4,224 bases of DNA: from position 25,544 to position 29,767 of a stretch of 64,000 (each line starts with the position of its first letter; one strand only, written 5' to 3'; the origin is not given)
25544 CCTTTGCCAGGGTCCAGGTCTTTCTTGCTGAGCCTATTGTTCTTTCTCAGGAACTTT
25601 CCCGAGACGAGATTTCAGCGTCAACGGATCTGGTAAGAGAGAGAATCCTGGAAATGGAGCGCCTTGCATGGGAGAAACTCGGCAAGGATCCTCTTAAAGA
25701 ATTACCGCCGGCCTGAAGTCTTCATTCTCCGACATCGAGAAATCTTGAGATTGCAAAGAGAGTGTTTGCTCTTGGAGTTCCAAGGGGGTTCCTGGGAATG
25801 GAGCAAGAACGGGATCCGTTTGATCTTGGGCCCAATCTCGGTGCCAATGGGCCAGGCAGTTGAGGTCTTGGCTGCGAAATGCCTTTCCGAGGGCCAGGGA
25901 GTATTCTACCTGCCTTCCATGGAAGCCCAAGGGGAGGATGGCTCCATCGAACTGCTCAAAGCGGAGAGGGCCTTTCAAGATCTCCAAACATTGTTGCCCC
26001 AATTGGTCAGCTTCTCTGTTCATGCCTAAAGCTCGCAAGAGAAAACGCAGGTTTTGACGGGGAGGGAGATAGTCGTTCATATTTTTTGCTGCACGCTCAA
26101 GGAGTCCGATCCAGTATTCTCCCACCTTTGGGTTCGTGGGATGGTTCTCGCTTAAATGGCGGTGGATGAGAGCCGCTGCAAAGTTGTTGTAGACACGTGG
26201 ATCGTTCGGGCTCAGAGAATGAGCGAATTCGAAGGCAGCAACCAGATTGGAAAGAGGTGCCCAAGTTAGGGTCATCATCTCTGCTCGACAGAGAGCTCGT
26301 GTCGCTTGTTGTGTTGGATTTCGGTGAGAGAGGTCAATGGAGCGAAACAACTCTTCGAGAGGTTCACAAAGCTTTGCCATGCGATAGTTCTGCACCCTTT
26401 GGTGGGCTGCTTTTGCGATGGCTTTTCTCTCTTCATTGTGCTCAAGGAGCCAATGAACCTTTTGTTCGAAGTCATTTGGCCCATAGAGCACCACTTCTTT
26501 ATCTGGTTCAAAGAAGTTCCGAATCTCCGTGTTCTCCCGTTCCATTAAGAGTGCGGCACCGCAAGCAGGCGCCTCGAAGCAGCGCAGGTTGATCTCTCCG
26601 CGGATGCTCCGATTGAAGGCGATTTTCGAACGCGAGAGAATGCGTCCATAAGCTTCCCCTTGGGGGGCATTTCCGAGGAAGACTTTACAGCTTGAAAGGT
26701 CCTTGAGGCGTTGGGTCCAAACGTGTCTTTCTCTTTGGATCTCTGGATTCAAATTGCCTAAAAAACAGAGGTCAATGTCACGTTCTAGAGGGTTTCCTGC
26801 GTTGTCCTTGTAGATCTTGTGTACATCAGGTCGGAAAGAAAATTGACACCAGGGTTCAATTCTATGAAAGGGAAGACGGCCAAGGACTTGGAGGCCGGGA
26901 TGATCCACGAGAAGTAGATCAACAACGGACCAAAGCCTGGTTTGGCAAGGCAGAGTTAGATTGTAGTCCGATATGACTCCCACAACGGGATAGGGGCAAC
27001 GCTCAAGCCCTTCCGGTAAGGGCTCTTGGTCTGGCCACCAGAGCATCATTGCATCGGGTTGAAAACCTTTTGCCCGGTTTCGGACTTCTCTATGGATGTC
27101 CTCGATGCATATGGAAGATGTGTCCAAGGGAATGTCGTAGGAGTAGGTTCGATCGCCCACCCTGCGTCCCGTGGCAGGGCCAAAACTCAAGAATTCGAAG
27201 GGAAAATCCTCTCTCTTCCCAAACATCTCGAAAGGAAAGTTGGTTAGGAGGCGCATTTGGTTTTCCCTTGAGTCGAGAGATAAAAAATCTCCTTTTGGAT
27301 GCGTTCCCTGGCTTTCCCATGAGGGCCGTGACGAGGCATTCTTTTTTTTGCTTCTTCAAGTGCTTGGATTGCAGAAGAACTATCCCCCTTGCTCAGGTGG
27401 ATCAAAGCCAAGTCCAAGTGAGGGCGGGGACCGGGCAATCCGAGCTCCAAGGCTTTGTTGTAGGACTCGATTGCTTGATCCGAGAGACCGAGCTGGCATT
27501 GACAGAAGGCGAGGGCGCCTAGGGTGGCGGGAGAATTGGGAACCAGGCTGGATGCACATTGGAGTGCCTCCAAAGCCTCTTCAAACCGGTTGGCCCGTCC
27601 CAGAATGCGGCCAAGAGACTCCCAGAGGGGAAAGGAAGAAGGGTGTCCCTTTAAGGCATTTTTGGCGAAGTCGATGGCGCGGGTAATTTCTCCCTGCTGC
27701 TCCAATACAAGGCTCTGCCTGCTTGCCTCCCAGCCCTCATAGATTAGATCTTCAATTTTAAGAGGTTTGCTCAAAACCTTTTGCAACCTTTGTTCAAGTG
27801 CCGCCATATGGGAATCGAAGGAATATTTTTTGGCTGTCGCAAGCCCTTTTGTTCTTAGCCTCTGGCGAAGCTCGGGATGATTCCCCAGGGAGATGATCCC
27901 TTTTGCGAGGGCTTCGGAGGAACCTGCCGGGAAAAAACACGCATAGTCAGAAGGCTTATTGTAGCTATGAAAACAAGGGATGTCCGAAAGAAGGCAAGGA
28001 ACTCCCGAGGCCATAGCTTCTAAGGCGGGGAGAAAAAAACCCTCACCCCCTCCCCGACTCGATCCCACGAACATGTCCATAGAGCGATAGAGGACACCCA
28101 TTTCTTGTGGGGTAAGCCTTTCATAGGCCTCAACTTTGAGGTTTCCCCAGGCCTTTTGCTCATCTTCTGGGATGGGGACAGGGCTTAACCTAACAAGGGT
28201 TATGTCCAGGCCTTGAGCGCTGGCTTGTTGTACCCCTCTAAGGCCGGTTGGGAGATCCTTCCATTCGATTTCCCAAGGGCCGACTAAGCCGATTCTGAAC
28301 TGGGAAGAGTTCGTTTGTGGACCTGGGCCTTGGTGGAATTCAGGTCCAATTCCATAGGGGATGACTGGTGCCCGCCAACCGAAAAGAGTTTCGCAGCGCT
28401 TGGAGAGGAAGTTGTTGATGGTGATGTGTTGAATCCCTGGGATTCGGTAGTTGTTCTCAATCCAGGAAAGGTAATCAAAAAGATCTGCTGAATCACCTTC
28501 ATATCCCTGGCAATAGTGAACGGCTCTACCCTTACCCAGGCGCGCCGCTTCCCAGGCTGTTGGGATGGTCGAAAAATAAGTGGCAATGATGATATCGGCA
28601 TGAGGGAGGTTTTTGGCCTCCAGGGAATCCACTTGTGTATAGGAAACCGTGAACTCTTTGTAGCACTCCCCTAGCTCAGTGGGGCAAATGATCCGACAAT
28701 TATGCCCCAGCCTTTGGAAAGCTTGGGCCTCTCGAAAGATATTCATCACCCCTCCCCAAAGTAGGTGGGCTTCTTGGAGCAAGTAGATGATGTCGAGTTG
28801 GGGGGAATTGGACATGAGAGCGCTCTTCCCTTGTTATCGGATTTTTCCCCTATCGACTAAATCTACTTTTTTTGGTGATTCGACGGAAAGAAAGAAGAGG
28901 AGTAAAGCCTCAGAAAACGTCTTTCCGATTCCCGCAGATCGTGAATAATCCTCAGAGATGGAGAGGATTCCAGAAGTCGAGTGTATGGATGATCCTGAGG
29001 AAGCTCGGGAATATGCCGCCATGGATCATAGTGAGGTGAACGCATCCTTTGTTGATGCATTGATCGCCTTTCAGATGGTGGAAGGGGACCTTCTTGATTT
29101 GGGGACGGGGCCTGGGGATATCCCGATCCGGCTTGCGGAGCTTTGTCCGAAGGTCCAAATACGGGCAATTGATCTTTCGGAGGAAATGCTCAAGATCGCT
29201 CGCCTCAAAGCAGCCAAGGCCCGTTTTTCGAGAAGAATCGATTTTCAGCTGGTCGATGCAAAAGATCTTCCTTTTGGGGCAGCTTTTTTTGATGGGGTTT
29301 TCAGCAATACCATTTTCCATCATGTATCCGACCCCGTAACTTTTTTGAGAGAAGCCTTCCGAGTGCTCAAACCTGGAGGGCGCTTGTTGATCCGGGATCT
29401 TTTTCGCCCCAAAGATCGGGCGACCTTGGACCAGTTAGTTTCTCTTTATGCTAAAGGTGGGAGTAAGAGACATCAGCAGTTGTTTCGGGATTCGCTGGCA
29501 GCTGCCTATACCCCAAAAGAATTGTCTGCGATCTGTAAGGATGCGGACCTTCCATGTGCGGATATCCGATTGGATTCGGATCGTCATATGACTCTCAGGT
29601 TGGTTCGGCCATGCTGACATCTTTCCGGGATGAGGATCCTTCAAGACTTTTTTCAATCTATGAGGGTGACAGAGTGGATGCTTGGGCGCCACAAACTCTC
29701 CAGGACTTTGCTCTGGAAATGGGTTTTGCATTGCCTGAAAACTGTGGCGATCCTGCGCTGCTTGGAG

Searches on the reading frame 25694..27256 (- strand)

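Call 56: search_protein_families(library=pfam, proteins=[window:25694-27256:-], max_evalue=0.0001)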
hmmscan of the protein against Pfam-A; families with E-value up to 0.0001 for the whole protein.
window:25694-27256:- (520 aa): 1 family
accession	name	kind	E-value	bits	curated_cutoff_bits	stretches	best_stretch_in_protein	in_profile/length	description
PF13524.12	Glyco_trans_1_2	-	6.9e-22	78.4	25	1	191-290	28-131/144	Glycosyl transferase-like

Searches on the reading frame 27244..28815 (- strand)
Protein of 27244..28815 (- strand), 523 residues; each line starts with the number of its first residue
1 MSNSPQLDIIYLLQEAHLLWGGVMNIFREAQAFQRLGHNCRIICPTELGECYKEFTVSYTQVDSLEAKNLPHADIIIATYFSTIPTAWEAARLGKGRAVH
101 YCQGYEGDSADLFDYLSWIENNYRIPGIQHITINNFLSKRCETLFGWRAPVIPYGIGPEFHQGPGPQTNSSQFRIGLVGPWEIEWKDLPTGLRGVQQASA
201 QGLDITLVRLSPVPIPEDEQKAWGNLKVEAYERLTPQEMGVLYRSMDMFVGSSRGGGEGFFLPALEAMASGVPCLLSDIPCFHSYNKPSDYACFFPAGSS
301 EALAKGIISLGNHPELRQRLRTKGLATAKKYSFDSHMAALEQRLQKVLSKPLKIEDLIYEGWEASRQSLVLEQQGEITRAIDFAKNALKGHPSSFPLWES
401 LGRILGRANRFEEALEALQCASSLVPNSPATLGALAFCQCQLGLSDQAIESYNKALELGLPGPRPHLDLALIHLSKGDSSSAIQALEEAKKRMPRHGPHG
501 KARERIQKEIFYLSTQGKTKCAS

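Call 56: search_protein_families(library=pfam, proteins=[window:27244-28815:-], max_evalue=0.0001)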
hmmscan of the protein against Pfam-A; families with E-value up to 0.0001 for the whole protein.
window:27244-28815:- (523 aa): 16 families
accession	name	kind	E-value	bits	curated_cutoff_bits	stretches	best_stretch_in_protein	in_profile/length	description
PF00515.34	TPR_1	-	3.6e-13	49.2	27.8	0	431-458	3-30/34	Tetratricopeptide repeat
PF07719.23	TPR_2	-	9e-13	47.7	27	0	432-458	4-30/34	Tetratricopeptide repeat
PF00534.26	Glycos_transf_1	-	1.2e-12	48.2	26.4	1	228-324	75-169/172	Glycosyl transferases group 1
PF13692.12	Glyco_trans_1_4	-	3.1e-10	40.9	27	1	174-310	3-139/142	Glycosyl transferases group 1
PF13432.12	TPR_16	-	1.2e-09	38.9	32.7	0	442-491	10-59/65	Tetratricopeptide repeat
PF13424.12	TPR_12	-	1.2e-09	38.7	30.1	0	430-490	4-72/77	Tetratricopeptide repeat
PF14559.12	TPR_19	-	1.4e-09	38.6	25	0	408-456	4-52/68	Tetratricopeptide repeat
PF13428.12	TPR_14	-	1.4e-09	38.1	23.5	0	370-404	10-44/44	Tetratricopeptide repeat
PF13181.12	TPR_8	-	9.4e-09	35.2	25.7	0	441-458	13-30/34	Tetratricopeptide repeat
PF13524.12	Glyco_trans_1_2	-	3e-07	30.9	25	1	222-340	23-142/144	Glycosyl transferase-like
PF13414.12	TPR_11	-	7.8e-07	29.1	26.8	0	441-477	6-42/42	TPR repeat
PF13431.12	TPR_17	-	1.1e-06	28.9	24.4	0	385-416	3-34/34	Tetratricopeptide repeat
PF23914.1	TPR_CcmH_CycH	-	2.2e-05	24.8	42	0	387-496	42-154/158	Cytochrome c-type biogenesis protein H TPR domain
PF12895.13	ANAPC3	-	4.5e-05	24.1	27.2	0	369-419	31-80/82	Anaphase-promoting complex, cyclosome, subunit 3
PF13174.12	TPR_6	-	4.6e-05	24.2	26.3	0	435-457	6-28/33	Tetratricopeptide repeat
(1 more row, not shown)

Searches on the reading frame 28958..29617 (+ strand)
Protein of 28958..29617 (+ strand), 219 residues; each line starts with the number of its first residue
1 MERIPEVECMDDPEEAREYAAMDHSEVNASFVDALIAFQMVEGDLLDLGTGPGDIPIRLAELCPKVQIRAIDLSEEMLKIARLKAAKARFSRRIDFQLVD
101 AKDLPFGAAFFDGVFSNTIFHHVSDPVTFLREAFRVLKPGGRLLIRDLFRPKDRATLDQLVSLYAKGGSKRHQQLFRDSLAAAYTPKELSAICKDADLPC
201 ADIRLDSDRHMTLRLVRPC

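Call 56: search_protein_families(library=pfam, proteins=[window:28958-29617:+], max_evalue=0.0001)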
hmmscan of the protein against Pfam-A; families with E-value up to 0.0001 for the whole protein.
window:28958-29617:+ (219 aa): 9 families
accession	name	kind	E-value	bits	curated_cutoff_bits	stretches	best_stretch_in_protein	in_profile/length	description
PF08241.18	Methyltransf_11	-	5.6e-25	88.2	21.2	1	46-145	1-95/95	Methyltransferase domain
PF13847.12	Methyltransf_31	-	1.5e-23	83.5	27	1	45-149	7-113/145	Methyltransferase domain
PF13649.12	Methyltransf_25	-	3.8e-23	82.4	27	1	46-141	2-97/97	Methyltransferase domain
PF01209.24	Ubie_methyltran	-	2.8e-17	63.3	20.1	1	44-166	50-171/233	ubiE/COQ5 methyltransferase family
PF08242.18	Methyltransf_12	-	3.8e-16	60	30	1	46-143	1-98/98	Methyltransferase domain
PF13489.12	Methyltransf_23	-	3.1e-13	50.2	27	1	26-163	7-124/164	Methyltransferase domain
PF05175.20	MTS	-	1.5e-08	34.9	23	1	41-145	31-138/170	Methyltransferase small domain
PF02353.26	CMAS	-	5.1e-08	33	27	1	42-157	62-176/273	Mycolic acid cyclopropane synthetase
PF00891.24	Methyltransf_2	-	1.6e-05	24.8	22.3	1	11-178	31-202/210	O-methyltransferase domain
